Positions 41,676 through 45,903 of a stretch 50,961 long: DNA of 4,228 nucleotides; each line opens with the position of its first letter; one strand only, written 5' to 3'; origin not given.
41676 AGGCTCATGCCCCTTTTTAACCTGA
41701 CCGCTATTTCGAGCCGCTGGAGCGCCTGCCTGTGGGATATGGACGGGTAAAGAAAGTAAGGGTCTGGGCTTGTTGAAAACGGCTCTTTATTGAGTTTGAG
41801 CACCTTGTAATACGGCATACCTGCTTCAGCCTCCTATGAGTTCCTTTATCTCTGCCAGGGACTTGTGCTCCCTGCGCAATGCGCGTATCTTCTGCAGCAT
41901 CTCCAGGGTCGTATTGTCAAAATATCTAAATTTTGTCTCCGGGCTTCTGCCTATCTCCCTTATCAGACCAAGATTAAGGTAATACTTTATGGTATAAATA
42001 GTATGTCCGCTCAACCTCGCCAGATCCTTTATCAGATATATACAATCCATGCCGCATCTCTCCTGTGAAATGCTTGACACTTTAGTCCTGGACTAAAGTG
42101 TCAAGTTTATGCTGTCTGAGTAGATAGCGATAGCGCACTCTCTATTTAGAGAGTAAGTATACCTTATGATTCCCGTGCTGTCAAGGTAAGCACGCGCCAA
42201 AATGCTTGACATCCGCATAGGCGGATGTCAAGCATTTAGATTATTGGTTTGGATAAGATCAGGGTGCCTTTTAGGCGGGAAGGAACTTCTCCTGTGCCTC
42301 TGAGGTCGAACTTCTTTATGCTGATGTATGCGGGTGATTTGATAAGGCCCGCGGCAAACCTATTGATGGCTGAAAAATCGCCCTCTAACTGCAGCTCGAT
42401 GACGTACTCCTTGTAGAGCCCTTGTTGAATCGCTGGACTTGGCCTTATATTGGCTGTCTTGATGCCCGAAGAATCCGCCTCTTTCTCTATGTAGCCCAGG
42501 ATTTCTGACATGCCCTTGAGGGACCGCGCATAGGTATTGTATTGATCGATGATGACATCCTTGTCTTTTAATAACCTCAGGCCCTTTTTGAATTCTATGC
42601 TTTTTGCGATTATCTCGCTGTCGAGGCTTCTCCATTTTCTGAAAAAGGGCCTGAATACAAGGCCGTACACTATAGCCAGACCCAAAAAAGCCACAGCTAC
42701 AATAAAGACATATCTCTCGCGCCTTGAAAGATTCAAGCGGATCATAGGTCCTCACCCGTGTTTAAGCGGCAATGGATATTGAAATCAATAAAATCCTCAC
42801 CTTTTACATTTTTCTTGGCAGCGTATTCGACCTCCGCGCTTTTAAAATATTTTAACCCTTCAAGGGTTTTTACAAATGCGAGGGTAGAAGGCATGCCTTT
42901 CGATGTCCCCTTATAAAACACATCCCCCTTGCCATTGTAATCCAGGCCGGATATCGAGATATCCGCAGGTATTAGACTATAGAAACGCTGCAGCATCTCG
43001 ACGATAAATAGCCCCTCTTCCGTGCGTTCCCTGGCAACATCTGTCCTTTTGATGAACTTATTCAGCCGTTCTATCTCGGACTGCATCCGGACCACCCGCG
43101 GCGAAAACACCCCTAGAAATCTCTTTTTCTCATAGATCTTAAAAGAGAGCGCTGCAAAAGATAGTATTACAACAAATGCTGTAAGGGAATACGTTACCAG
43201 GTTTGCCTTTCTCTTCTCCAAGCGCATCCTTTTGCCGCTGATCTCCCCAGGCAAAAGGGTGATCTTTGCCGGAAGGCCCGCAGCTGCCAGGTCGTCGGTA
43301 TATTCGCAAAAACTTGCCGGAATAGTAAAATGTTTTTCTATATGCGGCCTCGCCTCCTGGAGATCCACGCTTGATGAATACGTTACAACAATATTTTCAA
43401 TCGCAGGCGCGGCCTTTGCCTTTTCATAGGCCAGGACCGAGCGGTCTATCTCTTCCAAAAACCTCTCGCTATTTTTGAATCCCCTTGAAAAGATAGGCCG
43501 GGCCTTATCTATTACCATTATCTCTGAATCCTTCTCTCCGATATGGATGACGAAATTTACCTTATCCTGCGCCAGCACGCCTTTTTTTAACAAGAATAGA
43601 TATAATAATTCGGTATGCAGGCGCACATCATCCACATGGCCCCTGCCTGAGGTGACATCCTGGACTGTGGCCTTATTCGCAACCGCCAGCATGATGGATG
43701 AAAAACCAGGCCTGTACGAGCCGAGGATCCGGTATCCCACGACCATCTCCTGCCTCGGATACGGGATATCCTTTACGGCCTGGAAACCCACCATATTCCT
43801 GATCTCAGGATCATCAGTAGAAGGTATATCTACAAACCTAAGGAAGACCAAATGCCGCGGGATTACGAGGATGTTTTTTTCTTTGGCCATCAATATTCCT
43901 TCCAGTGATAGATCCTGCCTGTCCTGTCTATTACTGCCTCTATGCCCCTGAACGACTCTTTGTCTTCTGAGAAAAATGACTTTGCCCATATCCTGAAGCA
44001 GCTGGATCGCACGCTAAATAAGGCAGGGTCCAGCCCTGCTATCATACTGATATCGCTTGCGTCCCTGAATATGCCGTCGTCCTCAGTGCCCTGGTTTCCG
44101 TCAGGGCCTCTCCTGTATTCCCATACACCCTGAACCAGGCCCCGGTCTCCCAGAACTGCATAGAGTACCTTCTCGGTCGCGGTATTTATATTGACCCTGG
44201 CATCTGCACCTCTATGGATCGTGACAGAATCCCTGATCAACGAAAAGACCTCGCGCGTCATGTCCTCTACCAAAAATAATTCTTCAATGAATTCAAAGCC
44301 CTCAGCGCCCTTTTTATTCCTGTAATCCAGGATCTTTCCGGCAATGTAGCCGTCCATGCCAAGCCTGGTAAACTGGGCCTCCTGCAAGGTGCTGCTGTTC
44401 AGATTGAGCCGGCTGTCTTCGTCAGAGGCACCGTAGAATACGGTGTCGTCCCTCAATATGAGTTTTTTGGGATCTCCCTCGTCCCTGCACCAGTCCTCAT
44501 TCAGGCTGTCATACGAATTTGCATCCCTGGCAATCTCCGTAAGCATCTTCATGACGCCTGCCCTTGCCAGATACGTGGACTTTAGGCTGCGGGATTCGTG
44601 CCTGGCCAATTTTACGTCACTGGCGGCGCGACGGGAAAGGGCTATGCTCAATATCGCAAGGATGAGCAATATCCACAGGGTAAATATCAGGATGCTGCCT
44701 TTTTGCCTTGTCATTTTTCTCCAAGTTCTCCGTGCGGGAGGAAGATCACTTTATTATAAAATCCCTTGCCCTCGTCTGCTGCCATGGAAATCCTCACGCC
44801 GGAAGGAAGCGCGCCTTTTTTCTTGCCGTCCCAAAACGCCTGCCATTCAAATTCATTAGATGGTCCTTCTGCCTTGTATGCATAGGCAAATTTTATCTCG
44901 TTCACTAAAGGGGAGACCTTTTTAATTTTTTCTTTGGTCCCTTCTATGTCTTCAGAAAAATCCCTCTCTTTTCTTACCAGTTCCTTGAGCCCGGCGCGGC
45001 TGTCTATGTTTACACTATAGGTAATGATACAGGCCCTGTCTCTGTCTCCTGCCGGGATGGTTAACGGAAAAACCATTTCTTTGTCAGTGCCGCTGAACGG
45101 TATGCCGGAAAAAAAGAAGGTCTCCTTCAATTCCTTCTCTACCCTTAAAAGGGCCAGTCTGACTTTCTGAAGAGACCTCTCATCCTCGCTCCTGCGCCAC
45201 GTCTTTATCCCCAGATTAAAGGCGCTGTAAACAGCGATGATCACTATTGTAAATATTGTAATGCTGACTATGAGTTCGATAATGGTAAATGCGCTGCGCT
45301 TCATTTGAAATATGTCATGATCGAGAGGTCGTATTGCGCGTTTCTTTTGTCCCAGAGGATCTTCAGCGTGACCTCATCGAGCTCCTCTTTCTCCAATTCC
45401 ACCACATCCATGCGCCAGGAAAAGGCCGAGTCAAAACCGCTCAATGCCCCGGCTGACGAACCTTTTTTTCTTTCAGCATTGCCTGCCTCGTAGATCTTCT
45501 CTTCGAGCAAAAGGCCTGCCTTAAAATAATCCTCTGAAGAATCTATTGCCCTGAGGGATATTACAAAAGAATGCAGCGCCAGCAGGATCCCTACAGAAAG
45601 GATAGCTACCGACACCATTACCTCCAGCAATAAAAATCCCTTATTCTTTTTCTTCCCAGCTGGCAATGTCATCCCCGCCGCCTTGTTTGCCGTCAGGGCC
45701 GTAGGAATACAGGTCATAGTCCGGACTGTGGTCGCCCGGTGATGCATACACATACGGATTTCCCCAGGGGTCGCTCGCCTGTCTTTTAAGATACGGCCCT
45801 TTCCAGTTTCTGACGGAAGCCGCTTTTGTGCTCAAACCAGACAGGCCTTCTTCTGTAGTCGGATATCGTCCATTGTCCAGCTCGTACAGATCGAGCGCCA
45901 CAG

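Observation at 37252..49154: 12-kb type IV filament cluster mixing T2SS and MSHA-pilus parts, with three internal promoters and missing standard components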

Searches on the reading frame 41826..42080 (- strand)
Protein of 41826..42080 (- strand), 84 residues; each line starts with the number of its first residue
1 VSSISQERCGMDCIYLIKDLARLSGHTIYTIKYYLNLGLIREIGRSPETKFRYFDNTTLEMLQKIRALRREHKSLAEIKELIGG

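Call 4: search_protein_families(library=pfam, proteins=[window:41826-42080:-], max_evalue=0.01)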
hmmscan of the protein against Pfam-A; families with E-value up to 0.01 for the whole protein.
window:41826-42080:- (84 aa): 2 families
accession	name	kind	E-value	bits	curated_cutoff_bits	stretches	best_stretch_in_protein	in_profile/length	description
PF13411.12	MerR_1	-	7.3e-13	48.9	21.6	1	15-82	1-66/69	MerR HTH family regulatory protein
PF00376.29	MerR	-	2.3e-05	24.5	28.2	1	17-47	2-32/38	MerR family regulatory protein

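Call 6: search_protein_families(library=ncbifam, proteins=[window:41826-42080:-], max_evalue=0.01)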
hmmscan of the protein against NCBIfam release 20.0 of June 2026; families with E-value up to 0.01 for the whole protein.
window:41826-42080:- (84 aa): 7 families
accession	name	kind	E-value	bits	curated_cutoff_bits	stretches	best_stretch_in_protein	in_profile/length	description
TIGR02047.1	CadR-PbrR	equivalog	2e-06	27.8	151.45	1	17-82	3-67/127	Cd(II)/Pb(II)-responsive transcriptional regulator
TIGR02044.1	CueR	equivalog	4e-06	26.9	147.4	1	17-82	3-67/127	Cu(I)-responsive transcriptional regulator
NF007069.0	PRK09514.1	equivalog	1.3e-05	25.2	143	1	15-82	2-68/141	Zn(2+)-responsive transcriptional regulator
NF041849.1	trans_regNmlR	equivalog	1.3e-05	25.2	175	1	17-77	3-62/117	stress response transcriptional regulator NmlR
TIGR02051.1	MerR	equivalog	0.0001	22.6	150.85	1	17-82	2-66/124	mercury resistance transcriptional regulator MerR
TIGR02043.1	ZntR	equivalog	0.0002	21.5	167.95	1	15-82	2-68/131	Zn(2+)-responsive transcriptional regulator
NF047375.1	HeatShock_HspR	equivalog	0.0071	16.3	105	1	14-82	3-70/92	heat shock protein transcriptional repressor HspR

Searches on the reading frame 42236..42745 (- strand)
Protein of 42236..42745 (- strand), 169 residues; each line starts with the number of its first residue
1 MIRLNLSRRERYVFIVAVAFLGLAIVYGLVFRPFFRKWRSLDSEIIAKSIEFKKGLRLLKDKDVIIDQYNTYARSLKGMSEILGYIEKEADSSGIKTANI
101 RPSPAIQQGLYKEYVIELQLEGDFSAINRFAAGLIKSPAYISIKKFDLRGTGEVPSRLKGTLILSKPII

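Call 4: search_protein_families(library=pfam, proteins=[window:42236-42745:-], max_evalue=0.01)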
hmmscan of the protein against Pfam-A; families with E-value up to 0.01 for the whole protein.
window:42236-42745:- (169 aa): 2 families
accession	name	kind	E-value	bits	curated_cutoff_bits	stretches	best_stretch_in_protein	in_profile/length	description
PF04350.18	PilO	-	3.4e-07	30.9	22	1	77-154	50-127/145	Pilus assembly protein, PilO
PF04612.17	T2SSM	-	0.0012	19.6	27.8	1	5-103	10-104/160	Type II secretion system (T2SS), protein M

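Call 6: search_protein_families(library=ncbifam, proteins=[window:42236-42745:-], max_evalue=0.01)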
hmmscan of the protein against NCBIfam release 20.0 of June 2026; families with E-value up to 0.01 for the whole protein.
window:42236-42745:- (169 aa): 0 families

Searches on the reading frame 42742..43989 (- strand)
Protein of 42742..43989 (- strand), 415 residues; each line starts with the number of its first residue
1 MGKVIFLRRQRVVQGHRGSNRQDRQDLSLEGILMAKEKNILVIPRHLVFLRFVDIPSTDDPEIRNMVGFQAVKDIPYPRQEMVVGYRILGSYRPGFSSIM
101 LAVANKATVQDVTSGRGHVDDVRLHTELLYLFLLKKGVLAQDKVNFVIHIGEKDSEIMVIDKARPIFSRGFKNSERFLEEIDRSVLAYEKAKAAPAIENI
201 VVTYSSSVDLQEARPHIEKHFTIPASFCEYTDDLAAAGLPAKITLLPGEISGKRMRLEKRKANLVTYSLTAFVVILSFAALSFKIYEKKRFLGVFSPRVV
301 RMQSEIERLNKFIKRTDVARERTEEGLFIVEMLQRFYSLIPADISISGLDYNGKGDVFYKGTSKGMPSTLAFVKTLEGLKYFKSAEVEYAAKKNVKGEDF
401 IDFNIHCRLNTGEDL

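Call 4: search_protein_families(library=pfam, proteins=[window:42742-43989:-], max_evalue=0.01)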
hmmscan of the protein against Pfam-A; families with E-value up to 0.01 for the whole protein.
window:42742-43989:- (415 aa): 1 family
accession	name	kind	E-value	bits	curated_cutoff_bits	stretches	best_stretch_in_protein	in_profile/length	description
PF05137.18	PilN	-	0.00044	20.7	22.8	1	332-409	2-78/78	Fimbrial assembly protein (PilN)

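Call 6: search_protein_families(library=ncbifam, proteins=[window:42742-43989:-], max_evalue=0.01)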
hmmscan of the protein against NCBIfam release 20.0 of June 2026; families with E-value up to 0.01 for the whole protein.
window:42742-43989:- (415 aa): 3 families
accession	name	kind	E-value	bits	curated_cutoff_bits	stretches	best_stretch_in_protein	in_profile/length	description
NF045709.1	Amuc_1101_fam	equivalog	2.8e-11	43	650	1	33-164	66-199/608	Amuc_1101 family PilM-like pilus complex protein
TIGR01175.1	pilM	subfamily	4.3e-07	29.2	133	1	38-191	70-238/348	type IV pilus assembly protein PilM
TIGR04437.1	WaaZ_KDO_III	equivalog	0.0059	16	200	1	332-384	171-225/252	3-deoxy-D-manno-oct-2-ulosonate III transferase WaaZ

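Call 24: find_homologous_proteins(query=window:42742-43890:-, max_evalue=0.001)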
Query window:42742-43890:- (382 aa): 49 proteins with E <= 0.001 among 6965 candidates.
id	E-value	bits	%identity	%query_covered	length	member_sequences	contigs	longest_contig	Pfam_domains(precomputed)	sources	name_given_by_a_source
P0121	1.4e-231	786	94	100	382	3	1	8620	-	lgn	-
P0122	7.7e-177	606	94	78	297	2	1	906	-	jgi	-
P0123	4.5e-141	488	59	99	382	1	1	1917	PF05137.19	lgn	-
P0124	4.0e-135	469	56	98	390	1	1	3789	PF05137.19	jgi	-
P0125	4.3e-131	456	52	98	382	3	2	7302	PF05137.19,PF11104.15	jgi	-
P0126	9.2e-130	451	54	97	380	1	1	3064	PF05137.19,PF11104.15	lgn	-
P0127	1.9e-129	450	54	97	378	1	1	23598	PF05137.19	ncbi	ncbi:MAG: PilN domain-containing protein [Candidatus Omnitrophota bacterium]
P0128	3.0e-129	450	54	96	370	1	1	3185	PF05137.19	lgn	-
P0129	7.0e-129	448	51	99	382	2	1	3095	PF05137.19,PF11104.15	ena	-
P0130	1.5e-128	447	53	97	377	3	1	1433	PF11104.15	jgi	-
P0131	1.1e-127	444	52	99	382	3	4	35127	PF05137.19,PF11104.15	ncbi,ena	-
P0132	8.7e-127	441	52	98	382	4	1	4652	PF05137.19,PF11104.15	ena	-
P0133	1.2e-126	441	53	99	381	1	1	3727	PF05137.19,PF11104.15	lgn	-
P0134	1.9e-126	440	53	98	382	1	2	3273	PF05137.19,PF11104.15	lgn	-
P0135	8.7e-124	432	52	99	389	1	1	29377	PF05137.19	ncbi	ncbi:PilN domain-containing protein [Candidatus Omnitrophota bacterium]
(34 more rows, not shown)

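Call 27: search_solved_structures(query=A1, max_evalue=10)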
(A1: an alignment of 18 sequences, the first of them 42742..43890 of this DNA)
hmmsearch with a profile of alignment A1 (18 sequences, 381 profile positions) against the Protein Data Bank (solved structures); distinct sequences matched with E-value up to 10: 2.
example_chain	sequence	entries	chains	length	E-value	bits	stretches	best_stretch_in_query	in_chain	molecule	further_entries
3jc8_Ma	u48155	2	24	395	1.1e-05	27.9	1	9-161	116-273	Type IV pilus biogenesis protein PilM | PilM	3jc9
2ych_A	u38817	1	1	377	0.0039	19.5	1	13-154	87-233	COMPETENCE PROTEIN PILM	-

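Call 37: predict_structure(alignment_id=A1)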
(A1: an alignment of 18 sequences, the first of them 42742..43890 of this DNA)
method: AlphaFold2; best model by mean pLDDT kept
length: 382 residues; sequences in the alignment: 18
mean_pLDDT: 83.7   pTM: 0.57
mean pLDDT of the five models: 83.7, 80.0, 79.1, 77.3, 72.9
residues with pLDDT >= 90: 126; 70-90: 206; 50-70: 46; < 50: 4
segments of 3 or more residues with pLDDT < 50: none
pLDDT, mean of each block of 10 residues (from residue 1): 70 92 90 85 79 90 92 87 79 95 91 93 93 93 89 87 93 87 90 87 84 69 70 89 91 77 65 69 70 75 75 82 86 87 85 89 84 81 39
secondary structure, 60 per line:
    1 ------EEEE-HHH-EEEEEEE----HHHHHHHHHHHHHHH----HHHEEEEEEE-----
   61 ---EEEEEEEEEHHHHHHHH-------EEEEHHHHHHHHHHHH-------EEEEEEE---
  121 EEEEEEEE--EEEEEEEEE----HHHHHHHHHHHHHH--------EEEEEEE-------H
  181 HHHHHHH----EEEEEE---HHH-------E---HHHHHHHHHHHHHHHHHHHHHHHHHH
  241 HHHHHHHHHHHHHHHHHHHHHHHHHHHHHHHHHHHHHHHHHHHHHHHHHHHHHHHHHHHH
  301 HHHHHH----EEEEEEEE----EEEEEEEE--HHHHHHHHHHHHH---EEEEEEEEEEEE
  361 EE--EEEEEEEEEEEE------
elements in order: E7-10 E16-22 H27-41 E49-55 E64-72 H73-80 E88-91 H92-103 E111-117 E121-128 E131-139 H144-157 E166-172 H180-187 E192-197 H215-306 E311-318 E323-330 H333-345 E349-362 E365-376

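Call 41: fold_search(model_id=the predicted structure, library=pdb)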
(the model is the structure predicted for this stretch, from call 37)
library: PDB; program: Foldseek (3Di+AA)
matches with E <= 10: 1605; with E <= 0.001: 33
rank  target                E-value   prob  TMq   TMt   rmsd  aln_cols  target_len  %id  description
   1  5eou_B                5.6e-13  1.00  0.42  0.45   5.0       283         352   16  Pseudomonas aeruginosa PilM:PilN1-12 bound to ATP (released 2016-04-27)
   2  5eox_B                2.2e-12  1.00  0.32  0.34  11.8       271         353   15  Pseudomonas aeruginosa PilM bound to ADP (released 2016-04-27)
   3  5eoy_B                2.7e-12  1.00  0.35  0.37   7.1       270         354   15  Pseudomonas aeruginosa SeMet-PilM bound to ADP (released 2016-04-27)
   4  5eox_A                5.1e-12  1.00  0.34  0.36   6.7       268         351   15  Pseudomonas aeruginosa PilM bound to ADP (released 2016-04-27)
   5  5eou_A                8.8e-12  1.00  0.38  0.43   6.0       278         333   14  Pseudomonas aeruginosa PilM:PilN1-12 bound to ATP (released 2016-04-27)
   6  5eq6_A                8.8e-12  1.00  0.34  0.36   7.5       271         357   14  Pseudomonas aeruginosa PilM bound to AMP-PNP (released 2016-04-27)
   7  5eq6_B                8.8e-12  1.00  0.33  0.35   7.6       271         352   14  Pseudomonas aeruginosa PilM bound to AMP-PNP (released 2016-04-27)
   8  5eoy_A                1.4e-11  1.00  0.33  0.35   8.0       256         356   14  Pseudomonas aeruginosa SeMet-PilM bound to ADP (released 2016-04-27)
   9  2ych_A                2.7e-09  1.00  0.41  0.46   4.0       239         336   17  PilM-PilN type IV pilus biogenesis complex (released 2011-05-11)
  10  3jc8_Ma               1.1e-08  1.00  0.40  0.43   4.5       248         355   15  Architectural model of the type IVa pilus machine in a piliated state (released 2016-03-16)
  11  3hrg                  1.3e-07  1.00  0.32  0.43   6.0       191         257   11  Crystal structure of Bacteroides thetaiotaomicron BT_3980, protein with actin-like ATPase fold and unknown function (NP_ (released 2009-06-23)
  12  3wt0_C                2.0e-06  1.00  0.32  0.33   7.4       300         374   10  Crystal Structure Analysis of Cell Division Protein (released 2015-04-29)
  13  3wt0_A                2.1e-06  1.00  0.32  0.33   7.4       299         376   10  Crystal Structure Analysis of Cell Division Protein (released 2015-04-29)
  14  3wqu_B                3.8e-06  1.00  0.34  0.34   7.2       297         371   10  Staphylococcus aureus FtsA complexed with ATP (released 2014-10-08)
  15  3wqt_B                4.5e-06  1.00  0.31  0.34   7.1       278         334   11  Staphylococcus aureus FtsA complexed with AMPPNP (released 2014-10-08)
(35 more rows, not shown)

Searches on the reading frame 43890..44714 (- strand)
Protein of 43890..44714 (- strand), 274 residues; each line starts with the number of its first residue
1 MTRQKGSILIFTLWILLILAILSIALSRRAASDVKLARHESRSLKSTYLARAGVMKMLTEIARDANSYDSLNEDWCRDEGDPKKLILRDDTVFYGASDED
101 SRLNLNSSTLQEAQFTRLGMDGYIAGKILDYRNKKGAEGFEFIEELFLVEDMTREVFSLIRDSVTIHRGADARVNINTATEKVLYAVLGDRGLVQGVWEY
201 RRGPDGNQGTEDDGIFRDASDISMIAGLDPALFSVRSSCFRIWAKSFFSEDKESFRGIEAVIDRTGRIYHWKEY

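Call 4: search_protein_families(library=pfam, proteins=[window:43890-44714:-], max_evalue=0.01)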
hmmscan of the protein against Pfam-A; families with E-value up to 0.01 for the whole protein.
window:43890-44714:- (274 aa): 2 families
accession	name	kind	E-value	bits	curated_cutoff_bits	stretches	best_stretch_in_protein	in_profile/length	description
PF12836.13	HHH_3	-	3.3e-07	30.8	27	1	103-164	6-64/65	Helix-hairpin-helix motif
PF14341.11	PilX_N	-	0.0023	18.3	25.5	1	5-50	1-46/51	PilX N-terminal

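Call 6: search_protein_families(library=ncbifam, proteins=[window:43890-44714:-], max_evalue=0.01)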
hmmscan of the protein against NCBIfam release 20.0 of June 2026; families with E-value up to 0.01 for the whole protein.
window:43890-44714:- (274 aa): 3 families
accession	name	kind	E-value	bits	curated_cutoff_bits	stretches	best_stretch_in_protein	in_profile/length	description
NF037980.1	T2SS_GspK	equivalog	1.5e-13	51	130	2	141-244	181-279/307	type II secretion system minor pseudopilin GspK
TIGR00426.1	TIGR00426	subfamily_domain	3.9e-08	33.2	53.1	1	97-166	1-69/69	competence protein ComEA helix-hairpin-helix repeat region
TIGR01259.1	comE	subfamily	7.3e-06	26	152.35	1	100-166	57-120/120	comEA protein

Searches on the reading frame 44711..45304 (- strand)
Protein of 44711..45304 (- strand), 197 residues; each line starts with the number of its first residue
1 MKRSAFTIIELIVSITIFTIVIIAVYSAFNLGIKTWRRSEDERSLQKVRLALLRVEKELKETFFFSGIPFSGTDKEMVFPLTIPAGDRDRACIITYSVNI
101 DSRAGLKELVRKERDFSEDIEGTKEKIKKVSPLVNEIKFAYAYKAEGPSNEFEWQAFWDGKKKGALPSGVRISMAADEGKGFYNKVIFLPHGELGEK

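Call 4: search_protein_families(library=pfam, proteins=[window:44711-45304:-], max_evalue=0.01)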
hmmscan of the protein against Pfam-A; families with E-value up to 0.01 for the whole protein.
window:44711-45304:- (197 aa): 1 family
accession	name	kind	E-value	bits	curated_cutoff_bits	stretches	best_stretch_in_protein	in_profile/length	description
PF07963.17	N_methyl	-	6.2e-06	26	21.2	1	2-26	3-27/27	Prokaryotic N-terminal methylation motif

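Call 6: search_protein_families(library=ncbifam, proteins=[window:44711-45304:-], max_evalue=0.01)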
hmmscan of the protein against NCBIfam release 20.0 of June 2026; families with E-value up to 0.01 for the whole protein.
window:44711-45304:- (197 aa): 5 families
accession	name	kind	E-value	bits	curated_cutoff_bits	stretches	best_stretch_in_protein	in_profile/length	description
TIGR01711.1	gspJ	equivalog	5.5e-05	23.1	64.85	1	5-60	2-58/192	type II secretion system minor pseudopilin GspJ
TIGR01707.1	gspI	equivalog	0.0001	22.7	44.35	1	6-62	2-52/101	type II secretion system minor pseudopilin GspI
TIGR02599.1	TIGR02599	subfamily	0.00012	21.5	256.5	1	5-59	1-56/361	Verru_Chthon cassette protein C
NF041002.1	pilin_ComGF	equivalog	0.0015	18.7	80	1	4-62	2-59/139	competence type IV pilus minor pilin ComGF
TIGR02532.1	IV_pilin_GFxxxE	domain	0.0036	17.1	16.3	1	4-25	2-23/24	prepilin-type N-terminal cleavage/methylation domain-containing protein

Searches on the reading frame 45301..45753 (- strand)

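Call 4: search_protein_families(library=pfam, proteins=[window:45301-45753:-], max_evalue=0.01)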
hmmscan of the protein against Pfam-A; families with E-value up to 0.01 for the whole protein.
window:45301-45753:- (150 aa): 1 family
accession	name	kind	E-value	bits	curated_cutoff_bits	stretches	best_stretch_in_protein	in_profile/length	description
PF07963.17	N_methyl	-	9e-06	25.5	21.2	1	34-60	1-27/27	Prokaryotic N-terminal methylation motif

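Call 6: search_protein_families(library=ncbifam, proteins=[window:45301-45753:-], max_evalue=0.01)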
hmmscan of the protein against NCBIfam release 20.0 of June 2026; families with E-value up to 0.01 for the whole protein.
window:45301-45753:- (150 aa): 6 families
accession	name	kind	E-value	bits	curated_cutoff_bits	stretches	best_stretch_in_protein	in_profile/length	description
NF041013.1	T4P_ComGE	equivalog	4.6e-06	26.7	49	1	35-88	1-54/83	competence type IV pilus minor pilin ComGE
TIGR01707.1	gspI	equivalog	6.7e-06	26.5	44.35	1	39-132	1-96/101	type II secretion system minor pseudopilin GspI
NF047828.1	T3SSXpsI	equivalog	5.3e-05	23.2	150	1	38-123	2-86/132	type II secretion system protein XpsI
TIGR02532.1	IV_pilin_GFxxxE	domain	0.00081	19.1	16.3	1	38-60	2-24/24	prepilin-type N-terminal cleavage/methylation domain-containing protein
TIGR02523.1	type_IV_pilV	equivalog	0.0038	17.7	52.2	1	38-76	2-40/139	type IV pilus modification protein PilV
NF007848.0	PRK10557.1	equivalog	0.0076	15.6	120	1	34-68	7-40/192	prepilin peptidase-dependent protein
